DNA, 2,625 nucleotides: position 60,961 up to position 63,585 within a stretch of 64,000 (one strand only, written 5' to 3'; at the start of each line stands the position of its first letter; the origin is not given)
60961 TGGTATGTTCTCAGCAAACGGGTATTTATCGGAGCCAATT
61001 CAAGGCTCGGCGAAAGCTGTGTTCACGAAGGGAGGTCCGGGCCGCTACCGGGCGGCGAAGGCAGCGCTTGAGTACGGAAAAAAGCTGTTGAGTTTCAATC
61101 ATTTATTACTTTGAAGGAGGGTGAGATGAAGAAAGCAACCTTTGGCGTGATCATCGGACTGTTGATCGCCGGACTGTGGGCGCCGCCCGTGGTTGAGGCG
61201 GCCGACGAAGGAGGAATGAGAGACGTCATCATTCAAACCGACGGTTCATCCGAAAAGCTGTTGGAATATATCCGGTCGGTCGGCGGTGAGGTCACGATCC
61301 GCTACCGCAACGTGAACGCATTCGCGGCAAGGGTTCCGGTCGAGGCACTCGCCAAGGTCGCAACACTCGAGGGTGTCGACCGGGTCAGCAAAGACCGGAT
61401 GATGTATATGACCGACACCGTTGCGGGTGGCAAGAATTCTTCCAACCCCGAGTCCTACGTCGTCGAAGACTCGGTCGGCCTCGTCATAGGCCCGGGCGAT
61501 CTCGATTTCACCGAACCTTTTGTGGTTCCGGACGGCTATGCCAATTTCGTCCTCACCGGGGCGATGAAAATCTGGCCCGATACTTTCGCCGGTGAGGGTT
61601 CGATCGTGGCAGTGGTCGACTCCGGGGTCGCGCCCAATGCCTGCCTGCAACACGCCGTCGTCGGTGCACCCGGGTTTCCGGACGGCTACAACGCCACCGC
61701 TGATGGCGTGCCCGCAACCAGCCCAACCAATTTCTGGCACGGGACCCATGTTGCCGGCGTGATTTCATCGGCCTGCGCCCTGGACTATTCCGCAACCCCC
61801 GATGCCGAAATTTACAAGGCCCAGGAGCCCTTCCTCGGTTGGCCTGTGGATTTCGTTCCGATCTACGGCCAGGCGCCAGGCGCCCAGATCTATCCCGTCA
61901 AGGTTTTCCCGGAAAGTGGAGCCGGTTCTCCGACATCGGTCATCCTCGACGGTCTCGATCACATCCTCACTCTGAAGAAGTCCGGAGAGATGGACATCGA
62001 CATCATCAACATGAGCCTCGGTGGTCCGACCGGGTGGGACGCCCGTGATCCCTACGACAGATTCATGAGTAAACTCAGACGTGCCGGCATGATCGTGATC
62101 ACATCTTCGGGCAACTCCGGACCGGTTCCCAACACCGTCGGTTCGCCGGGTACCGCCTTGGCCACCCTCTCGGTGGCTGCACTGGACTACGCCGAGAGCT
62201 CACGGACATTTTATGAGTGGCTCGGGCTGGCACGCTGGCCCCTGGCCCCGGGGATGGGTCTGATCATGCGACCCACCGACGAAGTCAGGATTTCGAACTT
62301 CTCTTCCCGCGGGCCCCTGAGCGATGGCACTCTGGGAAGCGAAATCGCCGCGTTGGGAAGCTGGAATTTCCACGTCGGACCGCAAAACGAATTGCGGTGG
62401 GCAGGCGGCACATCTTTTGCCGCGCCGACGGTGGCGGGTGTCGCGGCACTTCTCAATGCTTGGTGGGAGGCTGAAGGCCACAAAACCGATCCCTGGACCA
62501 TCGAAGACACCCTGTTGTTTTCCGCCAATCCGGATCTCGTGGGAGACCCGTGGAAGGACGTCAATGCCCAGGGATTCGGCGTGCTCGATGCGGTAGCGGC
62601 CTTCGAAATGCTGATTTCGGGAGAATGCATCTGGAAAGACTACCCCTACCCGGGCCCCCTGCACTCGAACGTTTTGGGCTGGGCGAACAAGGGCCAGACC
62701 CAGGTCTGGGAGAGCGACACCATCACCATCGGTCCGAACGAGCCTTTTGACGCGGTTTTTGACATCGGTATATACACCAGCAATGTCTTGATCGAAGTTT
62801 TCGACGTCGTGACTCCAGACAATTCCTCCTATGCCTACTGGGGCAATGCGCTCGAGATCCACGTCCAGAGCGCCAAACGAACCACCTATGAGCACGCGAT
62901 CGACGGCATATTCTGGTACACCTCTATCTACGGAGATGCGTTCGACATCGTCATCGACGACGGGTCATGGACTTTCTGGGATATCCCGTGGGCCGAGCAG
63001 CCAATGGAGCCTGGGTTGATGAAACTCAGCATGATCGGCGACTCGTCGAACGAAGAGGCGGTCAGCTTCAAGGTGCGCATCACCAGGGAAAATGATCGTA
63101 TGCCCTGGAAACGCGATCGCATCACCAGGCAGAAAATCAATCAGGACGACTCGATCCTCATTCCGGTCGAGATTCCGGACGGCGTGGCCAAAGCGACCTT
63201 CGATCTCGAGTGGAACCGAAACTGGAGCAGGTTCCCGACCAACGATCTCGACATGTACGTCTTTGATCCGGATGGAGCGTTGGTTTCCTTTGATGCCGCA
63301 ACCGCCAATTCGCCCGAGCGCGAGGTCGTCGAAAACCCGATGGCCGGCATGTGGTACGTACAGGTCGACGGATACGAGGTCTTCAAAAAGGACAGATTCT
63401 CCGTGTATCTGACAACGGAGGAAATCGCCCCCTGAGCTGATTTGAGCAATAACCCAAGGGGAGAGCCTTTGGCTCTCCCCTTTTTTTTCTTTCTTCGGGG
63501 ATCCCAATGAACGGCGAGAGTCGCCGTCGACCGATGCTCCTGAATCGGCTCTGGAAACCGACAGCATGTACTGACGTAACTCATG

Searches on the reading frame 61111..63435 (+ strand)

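Call 33: search_protein_families(library=pfam, proteins=[window:61111-63435:+], max_evalue=0.00001)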
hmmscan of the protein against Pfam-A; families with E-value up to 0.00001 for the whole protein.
window:61111-63435:+ (774 aa): 1 family
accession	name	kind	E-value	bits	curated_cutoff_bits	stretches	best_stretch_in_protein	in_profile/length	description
PF00082.27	Peptidase_S8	-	4.6e-34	118.5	21.8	1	161-472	1-273/288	Subtilase family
